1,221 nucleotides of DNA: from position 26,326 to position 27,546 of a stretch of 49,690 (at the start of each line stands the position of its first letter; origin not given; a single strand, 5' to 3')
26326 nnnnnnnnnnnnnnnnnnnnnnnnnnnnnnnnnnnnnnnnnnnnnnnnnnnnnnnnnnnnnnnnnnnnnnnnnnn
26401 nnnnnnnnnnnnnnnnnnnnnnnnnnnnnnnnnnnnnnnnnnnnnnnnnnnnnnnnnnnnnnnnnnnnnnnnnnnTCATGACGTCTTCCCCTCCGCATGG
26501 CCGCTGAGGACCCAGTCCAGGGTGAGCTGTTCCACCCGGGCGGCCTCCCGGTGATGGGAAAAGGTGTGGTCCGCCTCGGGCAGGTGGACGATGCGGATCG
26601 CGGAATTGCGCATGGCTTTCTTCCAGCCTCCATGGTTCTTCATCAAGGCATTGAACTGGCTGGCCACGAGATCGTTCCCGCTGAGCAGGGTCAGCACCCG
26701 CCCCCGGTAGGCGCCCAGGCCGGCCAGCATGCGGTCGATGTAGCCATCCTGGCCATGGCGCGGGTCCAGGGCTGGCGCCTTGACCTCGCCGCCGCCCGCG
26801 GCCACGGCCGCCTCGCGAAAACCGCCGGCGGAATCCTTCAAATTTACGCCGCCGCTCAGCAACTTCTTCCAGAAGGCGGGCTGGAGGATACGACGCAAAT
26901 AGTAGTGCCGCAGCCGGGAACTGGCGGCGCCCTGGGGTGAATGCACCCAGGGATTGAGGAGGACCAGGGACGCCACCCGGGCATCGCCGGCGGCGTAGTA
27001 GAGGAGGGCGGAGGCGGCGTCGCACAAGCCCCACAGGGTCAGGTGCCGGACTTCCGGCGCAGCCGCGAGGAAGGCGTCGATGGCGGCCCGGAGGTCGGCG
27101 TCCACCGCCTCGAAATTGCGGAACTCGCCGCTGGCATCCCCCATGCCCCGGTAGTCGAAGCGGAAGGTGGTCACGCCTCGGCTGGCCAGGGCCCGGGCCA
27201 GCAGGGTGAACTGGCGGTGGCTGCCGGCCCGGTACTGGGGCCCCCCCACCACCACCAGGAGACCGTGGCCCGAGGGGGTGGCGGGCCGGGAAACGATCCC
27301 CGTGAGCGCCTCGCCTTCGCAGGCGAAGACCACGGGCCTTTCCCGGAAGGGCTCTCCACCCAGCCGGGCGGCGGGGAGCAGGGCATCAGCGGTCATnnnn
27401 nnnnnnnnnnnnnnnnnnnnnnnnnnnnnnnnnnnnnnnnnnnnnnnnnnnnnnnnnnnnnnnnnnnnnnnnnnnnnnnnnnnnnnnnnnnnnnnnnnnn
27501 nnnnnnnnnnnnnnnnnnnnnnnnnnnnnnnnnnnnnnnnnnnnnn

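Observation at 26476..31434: Exosortase-A-type ACP / acyl-ligase / PLP-decarboxylase / two-'hydrolase' cassette, detached from any exosortase or EPS genes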

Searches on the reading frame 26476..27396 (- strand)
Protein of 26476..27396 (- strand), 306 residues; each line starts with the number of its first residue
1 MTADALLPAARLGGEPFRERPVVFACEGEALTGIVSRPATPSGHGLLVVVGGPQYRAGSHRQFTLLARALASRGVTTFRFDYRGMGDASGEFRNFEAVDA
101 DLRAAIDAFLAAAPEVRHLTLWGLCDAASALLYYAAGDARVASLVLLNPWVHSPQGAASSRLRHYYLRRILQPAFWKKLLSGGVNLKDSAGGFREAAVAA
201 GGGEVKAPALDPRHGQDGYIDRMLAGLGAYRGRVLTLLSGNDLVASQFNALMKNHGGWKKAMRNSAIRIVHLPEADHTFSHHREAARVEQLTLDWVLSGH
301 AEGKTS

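Call 4: search_protein_families(library=ncbifam, proteins=[window:26476-27396:-], max_evalue=0.001)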
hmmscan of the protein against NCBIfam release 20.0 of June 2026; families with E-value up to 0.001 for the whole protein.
window:26476-27396:- (306 aa): 4 families
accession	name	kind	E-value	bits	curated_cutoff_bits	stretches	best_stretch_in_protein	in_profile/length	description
TIGR03100.1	hydr1_PEP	hypoth_equivalog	2.8e-98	328.6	168.45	1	19-296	2-272/274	hydrolase 1, exosortase A system-associated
TIGR03101.1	hydr2_PEP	hypoth_equivalog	1.9e-08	34.2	202.75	1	59-152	41-135/266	hydrolase 2, exosortase A system-associated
NF058544.1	IVPilMotSglTMyx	equivalog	5e-08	33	300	1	17-150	7-138/210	type IV pili motility protein SglT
NF047920.1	lactonase_UilS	equivalog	0.00014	21.7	400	1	66-145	44-126/285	UilS family quorum-quenching N-acyl-homoserine lactonase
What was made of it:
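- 26476..27396 (-): "Hydrolase 1" (306 aa): an alpha/beta-fold enzyme with a Cys125-Asp242-His277 triad. Proposed aminoacyl transferase or thioesterase acting on the ACP thioester. TIGR03100, 328.6 bits (cut-off 168.45) (call 4).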

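Call 5: search_protein_families(library=pfam, proteins=[window:26476-27396:-], max_evalue=0.001)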
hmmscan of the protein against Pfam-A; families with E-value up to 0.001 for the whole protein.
window:26476-27396:- (306 aa): 3 families
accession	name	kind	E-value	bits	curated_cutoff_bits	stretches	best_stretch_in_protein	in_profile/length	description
PF12697.13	Abhydrolase_6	-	1.4e-07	32.8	26.3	1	58-288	12-214/217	Alpha/beta hydrolase family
PF12146.15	Hydrolase_4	-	3.7e-07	30.1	27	1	61-158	18-119/239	Serine aminopeptidase, S33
PF00561.26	Abhydrolase_1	-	3.5e-06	27.3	25.8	1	47-154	4-109/245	alpha/beta hydrolase fold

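Call 24: find_homologous_proteins(query=window:26476-27396:-, max_evalue=1e-10)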
Query window:26476-27396:- (306 aa): 7992 proteins with E <= 1e-10 among 8000 candidates; the best 120 are listed.
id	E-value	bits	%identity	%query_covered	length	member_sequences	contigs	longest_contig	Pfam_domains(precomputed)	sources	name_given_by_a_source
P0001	1.1e-197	673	99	100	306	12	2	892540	PF12697.14,PF12146.16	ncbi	-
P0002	4.5e-105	369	57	95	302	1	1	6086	PF12146.16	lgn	-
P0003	1.5e-100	354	58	95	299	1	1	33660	PF12697.14,PF00561.27,PF12146.16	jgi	jgi:exosortase A-associated hydrolase 1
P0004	8.7e-99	349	57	92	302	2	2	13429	PF12697.14,PF00561.27,PF12146.16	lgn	-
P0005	2.0e-98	347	57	92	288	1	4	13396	PF12697.14,PF00561.27,PF12146.16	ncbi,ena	-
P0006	2.7e-98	347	58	93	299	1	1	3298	PF12697.14,PF00561.27,PF12146.16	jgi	jgi:exosortase A-associated hydrolase 1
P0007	9.1e-98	345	57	91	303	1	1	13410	PF12697.14,PF00561.27,PF12146.16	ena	-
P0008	4.5e-97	343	59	86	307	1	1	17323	PF12697.14,PF00561.27,PF12146.16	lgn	-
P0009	5.3e-97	343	55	92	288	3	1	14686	PF12697.14,PF00561.27,PF12146.16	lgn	-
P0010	6.1e-97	343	55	92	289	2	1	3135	PF12697.14,PF00561.27,PF12146.16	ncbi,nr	ncbi:MAG: hydrolase 1, exosortase A system-associated [Gallionella sp.]|nr:MAG: hydrolase 1, exosort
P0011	8.5e-97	342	56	92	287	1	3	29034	PF12697.14,PF00561.27,PF12146.16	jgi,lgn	jgi:exosortase A-associated hydrolase 1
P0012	1.4e-96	341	53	92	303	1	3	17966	PF12697.14,PF00561.27,PF12146.16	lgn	-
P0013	1.4e-96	341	54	93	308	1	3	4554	PF12697.14,PF12146.16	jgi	jgi:exosortase A-associated hydrolase 1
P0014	1.9e-96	341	56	92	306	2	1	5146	PF12697.14,PF00561.27,PF12146.16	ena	-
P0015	2.4e-96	341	54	92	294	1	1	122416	PF12697.14,PF00561.27,PF12146.16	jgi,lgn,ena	-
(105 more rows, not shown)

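Call 25: find_encoding_contigs(protein=P0001, flank=10000, max_places=3)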
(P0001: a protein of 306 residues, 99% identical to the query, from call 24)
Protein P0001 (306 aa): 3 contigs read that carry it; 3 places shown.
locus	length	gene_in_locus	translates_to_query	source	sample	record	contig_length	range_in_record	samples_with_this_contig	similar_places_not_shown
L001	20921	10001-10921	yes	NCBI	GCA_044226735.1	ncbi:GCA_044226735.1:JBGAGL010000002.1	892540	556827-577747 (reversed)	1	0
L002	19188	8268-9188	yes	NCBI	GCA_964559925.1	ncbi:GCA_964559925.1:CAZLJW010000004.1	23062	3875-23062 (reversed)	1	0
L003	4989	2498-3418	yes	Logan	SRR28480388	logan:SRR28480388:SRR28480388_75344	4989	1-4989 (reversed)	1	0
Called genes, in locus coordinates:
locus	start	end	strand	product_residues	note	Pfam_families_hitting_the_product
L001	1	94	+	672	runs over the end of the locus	PF19310:TOP_N, PF01432:Peptidase_M3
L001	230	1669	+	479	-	PF14312:FG-GAP_2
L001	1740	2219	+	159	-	PF13511:DUF4124, PF00462:Glutaredoxin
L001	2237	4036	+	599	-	PF13522:GATase_6, PF13537:GATase_7, PF00733:Asn_synthase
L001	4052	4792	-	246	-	PF00657:Lipase_GDSL, PF13472:Lipase_GDSL_2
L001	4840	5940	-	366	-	PF01757:Acyl_transf_3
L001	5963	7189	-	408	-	PF00278:Orn_DAP_Arg_deC, PF02784:Orn_Arg_deC_N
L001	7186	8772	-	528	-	PF00501:AMP-binding, PF13193:AMP-binding_C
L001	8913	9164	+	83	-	PF00550:PP-binding (weak)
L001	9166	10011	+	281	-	PF02129:Peptidase_S15 (weak), PF12146:Hydrolase_4 (weak), PF12697:Abhydrolase_6 (weak)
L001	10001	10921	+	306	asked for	PF12146:Hydrolase_4 (weak), PF12697:Abhydrolase_6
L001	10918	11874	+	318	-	PF07719:TPR_2 (faint), PF13181:TPR_8 (faint), PF14559:TPR_19 (weak)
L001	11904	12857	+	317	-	PF00749:tRNA-synt_1c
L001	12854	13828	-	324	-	PF04055:Radical_SAM, PF06463:Mob_synth_C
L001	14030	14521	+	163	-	PF03205:MobB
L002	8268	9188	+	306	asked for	PF12146:Hydrolase_4 (weak), PF12697:Abhydrolase_6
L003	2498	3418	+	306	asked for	PF12146:Hydrolase_4 (weak), PF12697:Abhydrolase_6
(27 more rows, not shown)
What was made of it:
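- Checked: Independent gene calls on two assemblies of the same species give the same lengths: 83, 281, 306, 318, 528, 408 and 366 aa (call 25).
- Tried and rejected: I switched to the 99%-identical hydrolase 1 (call 25).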

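Call 27: find_related_loci(query=A1, collection=genome_contigs, flank=10000)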
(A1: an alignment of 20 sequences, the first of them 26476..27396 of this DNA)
Query A1 (306 aa) in genome_contigs; peptide patterns used: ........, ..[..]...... (x = any residue, [..] = any of these).
600 stretches matched a pattern (row limit reached: there are more); 594 encode a relative of the query (tblastn E <= 1e-3); the best 80 are kept; 80 distinct loci.
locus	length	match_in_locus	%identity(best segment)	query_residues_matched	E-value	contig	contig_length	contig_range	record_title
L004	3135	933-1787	55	17-299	3e-104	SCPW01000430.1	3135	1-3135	MAG: Gallionella sp. isolate DP16D_bin.1 DP16D_bin.1-110960, whole genome shotgun sequence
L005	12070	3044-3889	54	17-296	6e-100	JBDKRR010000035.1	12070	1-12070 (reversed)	MAG: Sulfuricella sp. isolate 5_bin.115_R1 c_000001804219, whole genome shotgun sequence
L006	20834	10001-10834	55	17-292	2e-97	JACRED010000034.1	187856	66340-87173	MAG: Nitrosomonadales bacterium isolate NC_groundwater_1690_Pr3_B-0.1um_58_591 SR-2_scaffold_141_2045012, whole genome s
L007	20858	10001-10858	53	17-302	2e-97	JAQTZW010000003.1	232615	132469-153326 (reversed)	MAG: Gallionella sp. isolate STC_7 NODE_104_length_232615_cov_256.389039_Sandtown_C, whole genome shotgun sequence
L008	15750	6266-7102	55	17-296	6e-97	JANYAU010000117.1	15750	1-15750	MAG: Betaproteobacteria bacterium isolate GL140_5_metabat_36 GL140_5_k141_778972, whole genome shotgun sequence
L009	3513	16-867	51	17-296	5e-96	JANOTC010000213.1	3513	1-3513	MAG: Gammaproteobacteria bacterium isolate VAR_39_metabat_35 VAR_39_k141_325419, whole genome shotgun sequence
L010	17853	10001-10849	50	17-297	5e-93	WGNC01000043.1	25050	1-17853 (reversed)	MAG: Thiobacillus sp. isolate RI_561 c_000000017344, whole genome shotgun sequence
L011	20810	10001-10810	56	19-293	3e-103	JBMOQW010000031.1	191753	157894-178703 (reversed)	MAG: Pseudomonadota bacterium isolate Betzabe_MAG164 MAG164_31, whole genome shotgun sequence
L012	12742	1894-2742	51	17-296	9e-91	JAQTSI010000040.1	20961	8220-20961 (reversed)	MAG: Methylococcaceae bacterium isolate STB_183 NODE_5661_length_20961_cov_3.163579_Sandtown_B, whole genome shotgun seq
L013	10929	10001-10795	53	17-280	1e-86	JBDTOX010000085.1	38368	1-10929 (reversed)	MAG: Methylophilaceae bacterium isolate cluster3_bin.184 NODE_2836_length_38368_cov_7.715319, whole genome shotgun seque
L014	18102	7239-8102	51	15-296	4e-90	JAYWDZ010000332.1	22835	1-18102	MAG: Nitrosomonadales bacterium isolate GL97_DN_concoct_123 GL97_DN_concoct_123_331, whole genome shotgun sequence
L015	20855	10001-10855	50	19-298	5e-83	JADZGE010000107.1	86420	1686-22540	MAG: Burkholderiales bacterium isolate SJ92 c_000001457664, whole genome shotgun sequence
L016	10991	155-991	49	20-298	7e-83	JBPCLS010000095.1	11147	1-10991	MAG: Casimicrobiaceae bacterium isolate TH_ant_mag_84 S1Ck127_7609618_flag_0_multi_6.9946_len_11147, whole genome shotgu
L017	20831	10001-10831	47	17-280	4e-82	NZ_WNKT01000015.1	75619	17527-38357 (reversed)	Allochromatium palmeri strain DSM 15591 NODE_15_length_75619_cov_34.3241, whole genome shotgun sequence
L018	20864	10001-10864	47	14-296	7e-82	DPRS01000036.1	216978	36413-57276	MAG TPA_asm: Oxalobacteraceae bacterium isolate UBA8502 contig_6919, whole genome shotgun sequence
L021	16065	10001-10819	51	22-296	6e-82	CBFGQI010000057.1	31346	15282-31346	MAG TPA_asm: uncultured Oxalobacteraceae bacterium isolate SRR14536363_binner13_Refined_9 genome assembly, contig: ERZ27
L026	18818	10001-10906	45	3-298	1e-80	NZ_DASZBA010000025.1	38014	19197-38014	MAG: Noviherbaspirillum sp. isolate SMAG_U6402 k141_9238, whole genome shotgun sequence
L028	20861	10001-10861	45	17-298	2e-80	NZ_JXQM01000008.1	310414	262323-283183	Nitrosospira sp. NpAV contig_8, whole genome shotgun sequence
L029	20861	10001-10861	46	17-298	2e-80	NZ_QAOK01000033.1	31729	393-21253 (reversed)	Nitrosospira multiformis strain Nl12 Ga0181046_133, whole genome shotgun sequence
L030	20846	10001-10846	44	15-296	2e-80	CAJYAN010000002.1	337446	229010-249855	MAG TPA_asm: uncultured Gammaproteobacteria bacterium isolate SRR5242447_bin.8_MetaBAT_v2.12.1_MAG genome assembly, cont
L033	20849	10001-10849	48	17-298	2e-79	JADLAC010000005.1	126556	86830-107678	MAG: Burkholderiales bacterium isolate SJ103 c_000000125062, whole genome shotgun sequence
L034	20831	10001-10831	48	17-298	1e-79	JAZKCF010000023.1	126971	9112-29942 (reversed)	MAG: Pseudomonadota bacterium isolate ADI_H3L2_122-bin021 ADIH3L2_B021_0_000000000023, whole genome shotgun sequence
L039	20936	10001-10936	45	1-298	7e-79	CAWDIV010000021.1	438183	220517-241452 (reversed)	MAG: uncultured beta proteobacterium isolate MFD04850.bin.2.27 genome assembly, contig: contig_38137, whole genome shotg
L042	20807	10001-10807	48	19-298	1e-78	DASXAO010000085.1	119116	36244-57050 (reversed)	MAG TPA_asm: Burkholderiales bacterium isolate SMAG_U3768 k141_670593, whole genome shotgun sequence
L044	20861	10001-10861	46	17-298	1e-78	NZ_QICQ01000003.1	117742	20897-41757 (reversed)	Nitrosomonas eutropha strain Nm 57 Ga0181058_103, whole genome shotgun sequence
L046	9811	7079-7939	45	14-296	1e-78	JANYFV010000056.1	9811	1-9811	MAG: Undibacterium sp. isolate 339R_metabinner_88_sub 339R_k141_1795483, whole genome shotgun sequence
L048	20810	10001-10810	48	19-298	1e-78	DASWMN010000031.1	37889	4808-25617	MAG TPA_asm: Telluria sp. isolate SMAG_U3388 k141_490449, whole genome shotgun sequence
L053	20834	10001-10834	45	17-296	3e-78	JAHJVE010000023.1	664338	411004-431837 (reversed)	MAG: Gammaproteobacteria bacterium isolate OSL_B.mb.10 OSL_B.mb.10_k141_80306, whole genome shotgun sequence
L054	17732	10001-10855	44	17-298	3e-78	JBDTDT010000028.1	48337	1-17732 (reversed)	MAG: Nitrosospira sp. isolate cluster2_bin.186 k127_5466187, whole genome shotgun sequence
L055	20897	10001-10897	44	15-300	1e-77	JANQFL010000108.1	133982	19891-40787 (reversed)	MAG: Sneathiellales bacterium isolate PL23a_bin.86 k99_1856029, whole genome shotgun sequence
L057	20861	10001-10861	46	17-298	6e-78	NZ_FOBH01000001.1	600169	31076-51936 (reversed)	Nitrosovibrio tenuis strain Nv1, whole genome shotgun sequence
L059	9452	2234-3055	43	19-298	2e-77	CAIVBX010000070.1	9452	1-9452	MAG: uncultured proteobacterium isolate I2_bin-169 genome assembly, contig: bin-169:070/376, whole genome shotgun sequen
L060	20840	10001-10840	47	18-296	2e-77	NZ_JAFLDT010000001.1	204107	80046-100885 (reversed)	MAG: Zoogloea sp. isolate UWPOB_ZOOG2 gnl_X_IKLLJBEN_1, whole genome shotgun sequence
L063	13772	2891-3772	45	10-298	3e-77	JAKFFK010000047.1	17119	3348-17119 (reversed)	MAG: Paucimonas sp. isolate LC098 contig-124_3822, whole genome shotgun sequence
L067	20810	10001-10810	49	19-298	7e-77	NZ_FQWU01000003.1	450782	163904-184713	Massilia sp. CF038, whole genome shotgun sequence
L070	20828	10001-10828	48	13-296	1e-76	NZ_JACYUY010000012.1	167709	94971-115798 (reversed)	Massilia sp. CFBP 13721 strain CFBP13721 CFBP1372112, whole genome shotgun sequence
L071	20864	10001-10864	48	11-298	5e-77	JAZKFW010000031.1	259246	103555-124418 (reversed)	MAG: Pseudomonadota bacterium isolate DC_RB_04_SPN110320-bin020 DCRB04SPN_B020_0_000000000031, whole genome shotgun sequ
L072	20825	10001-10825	48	19-297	1e-76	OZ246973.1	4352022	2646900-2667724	MAG: Woeseiaceae bacterium isolate b23f494e-b508-4bf2-85c1-ed8b7ae4e92f genome assembly, chromosome: 1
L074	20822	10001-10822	50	16-296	8e-77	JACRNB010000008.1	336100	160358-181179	MAG: Betaproteobacteria bacterium isolate NC_groundwater_1923_Pr3_S-0.2um_65_7 scaffold_218815, whole genome shotgun seq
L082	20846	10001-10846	47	19-298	1e-75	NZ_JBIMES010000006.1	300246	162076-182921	Massilia sp. CMS3.1 6, whole genome shotgun sequence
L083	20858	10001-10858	49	13-298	1e-75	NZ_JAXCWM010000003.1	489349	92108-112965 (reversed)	Massilia sp. CFBP9012 CFBP9012_3, whole genome shotgun sequence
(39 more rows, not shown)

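Call 32: search_protein_families(library=ncbifam, proteins=[L016:946-2235:+, L008:11371-12843:+, L044:12118-12804:+, L006:2721-3725:+, L055:16388-17575:-, L029:19043-20104:-, L053:10938-12140:+, L026:15645-16946:-, L011:12676-13764:-, L008:7143-7877:+], max_evalue=1e-8)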
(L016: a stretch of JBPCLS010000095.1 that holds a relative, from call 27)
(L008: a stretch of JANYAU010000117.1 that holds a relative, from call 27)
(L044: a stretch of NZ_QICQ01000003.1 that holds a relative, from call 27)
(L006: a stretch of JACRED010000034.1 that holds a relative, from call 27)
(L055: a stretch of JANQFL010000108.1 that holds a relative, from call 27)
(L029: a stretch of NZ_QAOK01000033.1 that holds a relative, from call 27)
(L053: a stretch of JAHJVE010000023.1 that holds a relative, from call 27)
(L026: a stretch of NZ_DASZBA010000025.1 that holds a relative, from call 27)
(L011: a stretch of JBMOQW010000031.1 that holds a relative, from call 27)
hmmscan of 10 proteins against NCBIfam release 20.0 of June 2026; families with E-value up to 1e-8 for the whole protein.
L016:946-2235:+ (429 aa): 0 families

L008:11371-12843:+ (490 aa): 3 families
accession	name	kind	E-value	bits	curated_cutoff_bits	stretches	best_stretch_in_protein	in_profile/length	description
NF007773.0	PRK10459.1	equivalog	1.2e-53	182.8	273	1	23-461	23-466/492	MOP flippase family protein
NF047674.1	TeichurnBiosyTuaB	equivalog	1.6e-42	146.1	580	1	9-459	10-466/469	teichuronic acid biosynthesis protein TuaB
NF058658.1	Oglyco_Wzx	exception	8.5e-34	117.4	720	1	3-373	10-378/478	O-glycosylation flippase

L044:12118-12804:+ (228 aa): 0 families

L006:2721-3725:+ (334 aa): 1 family
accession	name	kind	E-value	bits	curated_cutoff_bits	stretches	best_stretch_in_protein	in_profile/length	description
TIGR02764.1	spore_ybaN_pdaB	equivalog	3.2e-11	43.4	237.4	0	214-272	50-108/191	polysaccharide deacetylase family sporulation protein PdaB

L055:16388-17575:- (395 aa): 18 families
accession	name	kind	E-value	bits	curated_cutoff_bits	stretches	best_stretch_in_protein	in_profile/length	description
TIGR03999.1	thiol_BshA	equivalog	6.4e-34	117.5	273.7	1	98-391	80-373/375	N-acetyl-alpha-D-glucosaminyl L-malate synthase BshA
TIGR03088.1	stp2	hypoth_equivalog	1.2e-32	113.3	409.05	1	121-390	99-372/374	TIGR03088 family PEP-CTERM/XrtA system glycosyltransferase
NF041876.1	EPS_EpsE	equivalog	3.9e-31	108.7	400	1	93-378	104-383/389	exopolysaccharide biosynthesis GT4 family glycosyltransferase EpsE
NF038229.1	Glyco4_Geo_Pelo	equivalog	5.2e-27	94.8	400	1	125-391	78-336/338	GPMC system family 4 glycosyltransferase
TIGR02149.1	glgA_Coryne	subfamily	5.5e-27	94.9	302.4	1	18-390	13-389/391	glycogen synthase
TIGR04063.1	stp3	hypoth_equivalog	3.7e-24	85.4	442.05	1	142-391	141-395/397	TIGR04063 family PEP-CTERM/XrtA system glycosyltransferase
TIGR03449.1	mycothiol_MshA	equivalog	7.9e-23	81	462.5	1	20-392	20-404/406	D-inositol-3-phosphate glycosyltransferase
TIGR04047.1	MSMEG_0565_glyc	hypoth_equivalog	2.7e-19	69.5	259.85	1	151-389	131-372/373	MSMEG_0565 family glycosyltransferase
NF011726.0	PRK15179.1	equivalog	2.1e-17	62.7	733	1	173-388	472-691/694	Vi polysaccharide biosynthesis protein TviE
NF047684.1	TeichurnBiosyTuaC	equivalog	4.1e-16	58.9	550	1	123-390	129-388/391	teichuronic acid biosynthesis protein TuaC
TIGR04157.1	glyco_rSAM_CFB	subfamily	1.2e-15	57.4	400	1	161-388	172-406/406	TIGR04157 family glycosyltransferase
NF050063.1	ProtGlycPglJ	equivalog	4.9e-15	55.6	500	1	208-380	188-355/363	N-acetylgalactosamine-N,N'-diacetylbacillosaminyl-diphospho-undecaprenol 4-alpha-N-acetylgalactosaminyltransferase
NF038011.1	PelF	equivalog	1.2e-13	50.9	100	1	150-388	249-489/489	GT4 family glycosyltransferase PelF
NF050056.1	ProtGlycPglH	equivalog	1.7e-13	50.4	600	1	216-387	181-349/354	GalNAc-alpha-(1->4)-GalNAc-alpha-(1->3)-diNAcBac-PP-undecaprenol alpha-1,4-N-acetyl-D-galactosaminyltransferase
NF041010.1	glycosy_Agl16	equivalog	1.1e-10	41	575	1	96-388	67-348/352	glycosylation protein Agl16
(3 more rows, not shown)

L029:19043-20104:- (353 aa): 16 families
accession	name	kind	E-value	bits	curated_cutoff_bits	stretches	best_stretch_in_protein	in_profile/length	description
NF007490.0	PRK10084.1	subfamily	1.8e-157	524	649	1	2-352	3-360/361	dTDP-glucose 4,6-dehydratase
TIGR01181.1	dTDP_gluc_dehyt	equivalog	4.7e-152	505.6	365.1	1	2-335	2-320/321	dTDP-glucose 4,6-dehydratase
NF007582.0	PRK10217.1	equivalog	2.9e-146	487.1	698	1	2-342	4-347/355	dTDP-glucose 4,6-dehydratase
TIGR04180.1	EDH_00030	hypoth_equivalog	3.7e-37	128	475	1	2-269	1-257/297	NAD-dependent 4,6-dehydratase LegB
TIGR01179.1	galE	equivalog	2.9e-34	118.4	262.3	1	1-327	1-326/332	UDP-glucose 4-epimerase GalE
TIGR02622.1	CDP_4_6_dhtase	equivalog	4.8e-26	91.7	278.45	1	2-328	7-332/352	CDP-glucose 4,6-dehydratase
TIGR01472.1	gmd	equivalog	3.4e-24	85.7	415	1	49-261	54-261/342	GDP-mannose 4,6-dehydratase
NF007956.0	PRK10675.1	subfamily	1.5e-22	80.2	394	1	2-326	3-329/338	UDP-glucose 4-epimerase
TIGR02197.1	heptose_epim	equivalog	1.4e-18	67.1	274.6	1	2-328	1-315/316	ADP-glyceromanno-heptose 6-epimerase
NF011728.1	PRK15181.1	equivalog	3.8e-15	55.7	760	1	3-330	19-341/348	Vi polysaccharide biosynthesis UDP-N-acetylglucosaminuronic acid C-4 epimerase TviC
NF047922.1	GDPFucSynFcl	equivalog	3.1e-12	46.6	500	1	149-330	124-305/308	GDP-L-fucose synthase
TIGR03466.1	HpnA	hypoth_equivalog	7.2e-12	44.8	367.65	1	2-266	3-244/327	hopanoid-associated sugar epimerase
TIGR01214.1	rmlD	equivalog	1.4e-11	44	224.05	1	2-249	2-207/285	dTDP-4-dehydrorhamnose reductase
NF043036.1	ErythonDh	equivalog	4.7e-10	39.2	325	1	2-173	3-164/321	D-erythronate dehydrogenase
NF042422.1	oxyalk_red_OleD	equivalog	1.7e-09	37.5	580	0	2-244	3-221/329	2-alkyl-3-oxoalkanoate reductase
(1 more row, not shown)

L053:10938-12140:+ (400 aa): 1 family
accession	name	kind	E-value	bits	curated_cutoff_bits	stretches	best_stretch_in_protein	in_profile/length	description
TIGR03588.1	PseC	equivalog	7.6e-12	44.8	423.5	0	52-197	54-204/380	UDP-4-amino-4,6-dideoxy-N-acetyl-beta-L-altrosamine transaminase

L026:15645-16946:- (433 aa): 7 families
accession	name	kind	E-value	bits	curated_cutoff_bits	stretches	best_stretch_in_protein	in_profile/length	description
NF011729.0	PRK15182.1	equivalog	2.2e-148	494.5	592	1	11-393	9-391/425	Vi polysaccharide biosynthesis UDP-N-acetylglucosamine C-6 dehydrogenase TviB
TIGR03026.1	NDP-sugDHase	subfamily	4.8e-113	378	189.8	1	11-412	3-409/413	nucleotide sugar dehydrogenase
NF040825.1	UDPMaNacDH_Arch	equivalog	2.1e-62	211.3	750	1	11-413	3-396/418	UDP-N-acetyl-D-mannosamine dehydrogenase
NF008286.0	PRK11064.1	equivalog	1.7e-53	181.8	459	1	7-396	2-402/420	UDP-N-acetyl-D-mannosamine dehydrogenase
NF041297.1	UDPGDh_AglM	equivalog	6.7e-43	147.2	670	1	11-385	3-387/429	UDP-glucose 6-dehydrogenase AglM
NF047673.2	TeichurnBiosyTuaD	equivalog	1e-34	120.4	700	1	8-429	1-425/439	UDP-glucose 6-dehydrogenase TuaD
NF011631.0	PRK15057.1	equivalog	3.5e-10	39.5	757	1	11-362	3-342/388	UDP-glucose 6-dehydrogenase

L011:12676-13764:- (362 aa): 1 family
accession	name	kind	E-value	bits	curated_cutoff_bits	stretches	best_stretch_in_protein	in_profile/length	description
NF047385.1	T4SS_GNAT_BspF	exception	2.7e-14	52.6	775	1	169-308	222-360/428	type IV secretion system effector crotonyl transferase BspF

L008:7143-7877:+ (244 aa): 0 families
